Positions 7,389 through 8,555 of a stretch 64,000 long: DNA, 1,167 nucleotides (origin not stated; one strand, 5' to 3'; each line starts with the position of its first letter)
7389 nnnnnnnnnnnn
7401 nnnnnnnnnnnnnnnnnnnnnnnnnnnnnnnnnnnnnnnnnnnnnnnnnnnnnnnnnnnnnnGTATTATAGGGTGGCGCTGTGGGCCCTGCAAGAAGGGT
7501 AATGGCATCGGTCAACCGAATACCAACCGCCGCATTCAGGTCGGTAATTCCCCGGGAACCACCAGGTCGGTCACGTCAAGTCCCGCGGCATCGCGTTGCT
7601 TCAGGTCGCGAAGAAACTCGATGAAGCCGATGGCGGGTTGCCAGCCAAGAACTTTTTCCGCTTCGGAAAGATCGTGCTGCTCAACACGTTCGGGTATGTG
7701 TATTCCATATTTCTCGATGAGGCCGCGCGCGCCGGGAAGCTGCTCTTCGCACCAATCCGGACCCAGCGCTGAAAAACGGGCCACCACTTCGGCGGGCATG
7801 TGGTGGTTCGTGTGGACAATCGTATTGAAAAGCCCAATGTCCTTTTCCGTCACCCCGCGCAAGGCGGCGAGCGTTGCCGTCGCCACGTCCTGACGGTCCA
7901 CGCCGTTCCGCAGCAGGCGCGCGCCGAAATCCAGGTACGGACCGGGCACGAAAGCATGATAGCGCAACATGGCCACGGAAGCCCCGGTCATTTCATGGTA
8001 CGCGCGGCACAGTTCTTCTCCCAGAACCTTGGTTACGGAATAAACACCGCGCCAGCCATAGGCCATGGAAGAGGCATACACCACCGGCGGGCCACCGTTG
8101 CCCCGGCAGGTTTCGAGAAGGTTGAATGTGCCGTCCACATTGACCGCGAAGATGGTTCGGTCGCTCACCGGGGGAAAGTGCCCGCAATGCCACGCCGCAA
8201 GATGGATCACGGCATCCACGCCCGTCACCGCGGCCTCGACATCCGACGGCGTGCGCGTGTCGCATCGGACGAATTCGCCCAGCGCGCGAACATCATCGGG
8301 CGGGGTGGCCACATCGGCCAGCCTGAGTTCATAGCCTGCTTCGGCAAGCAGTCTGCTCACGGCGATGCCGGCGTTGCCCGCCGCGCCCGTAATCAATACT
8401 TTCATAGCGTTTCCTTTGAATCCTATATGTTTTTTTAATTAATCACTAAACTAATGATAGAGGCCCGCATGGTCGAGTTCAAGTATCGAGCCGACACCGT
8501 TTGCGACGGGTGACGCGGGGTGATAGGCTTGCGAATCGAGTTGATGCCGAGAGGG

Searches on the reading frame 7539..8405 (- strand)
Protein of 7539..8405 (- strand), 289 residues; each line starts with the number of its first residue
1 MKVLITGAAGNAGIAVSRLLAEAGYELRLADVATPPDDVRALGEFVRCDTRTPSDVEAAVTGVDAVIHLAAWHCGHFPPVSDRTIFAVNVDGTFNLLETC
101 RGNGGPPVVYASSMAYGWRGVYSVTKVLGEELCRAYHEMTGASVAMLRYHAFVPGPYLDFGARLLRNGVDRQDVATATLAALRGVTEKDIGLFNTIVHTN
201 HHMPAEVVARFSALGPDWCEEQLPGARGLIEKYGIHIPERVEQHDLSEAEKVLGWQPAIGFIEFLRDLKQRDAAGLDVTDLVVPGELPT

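Call 3: search_protein_families(library=pfam, proteins=[window:7539-8405:-], max_evalue=1)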
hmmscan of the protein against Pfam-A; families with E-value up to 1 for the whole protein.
window:7539-8405:- (289 aa): 14 families
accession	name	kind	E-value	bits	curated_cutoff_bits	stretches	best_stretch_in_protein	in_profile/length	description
PF01370.27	Epimerase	-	1.5e-21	77.3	20.9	1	3-151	1-171/240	NAD dependent epimerase/dehydratase family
PF01073.25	3Beta_HSD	-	2.9e-13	49.9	22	1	4-115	1-118/280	3-beta hydroxysteroid dehydrogenase/isomerase family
PF16363.11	GDP_Man_Dehyd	-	4.1e-11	43.4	27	1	4-149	1-180/332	GDP-mannose 4,6 dehydratase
PF04321.23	RmlD_sub_bind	-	1.6e-07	31.1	27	1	1-113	1-101/287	RmlD substrate binding domain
PF07993.18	NAD_binding_4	-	1.7e-06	27.9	20.1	2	54-116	80-139/258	Male sterility protein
PF13460.12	NAD_binding_10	-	3.2e-06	27.6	27.2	1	7-118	1-103/184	NAD(P)H-binding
PF02719.21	Polysacc_synt_2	-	0.00046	19.9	20.2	1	45-149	58-168/293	Polysaccharide biosynthesis protein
PF00106.31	adh_short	-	0.0064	16.4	26.6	1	3-99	3-118/195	short chain dehydrogenase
PF05368.20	NmrA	-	0.017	15.2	27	1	2-69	4-76/298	NmrA-like family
PF01842.31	ACT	-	0.021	15.1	27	1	15-58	16-56/66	ACT domain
PF13561.12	adh_short_C2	-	0.041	13.9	27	1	7-106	1-124/236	Enoyl-(Acyl carrier protein) reductase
PF03720.21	UDPG_MGDP_dh_C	-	0.052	14.4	30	1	14-73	20-75/103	UDP-glucose/GDP-mannose dehydrogenase family, UDP binding domain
PF00056.29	Ldh_1_N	-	0.093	13.2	27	1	1-70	1-77/141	lactate/malate dehydrogenase, NAD binding domain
PF08659.16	KR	-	0.27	11.6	22.6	0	3-26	3-26/180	KR domain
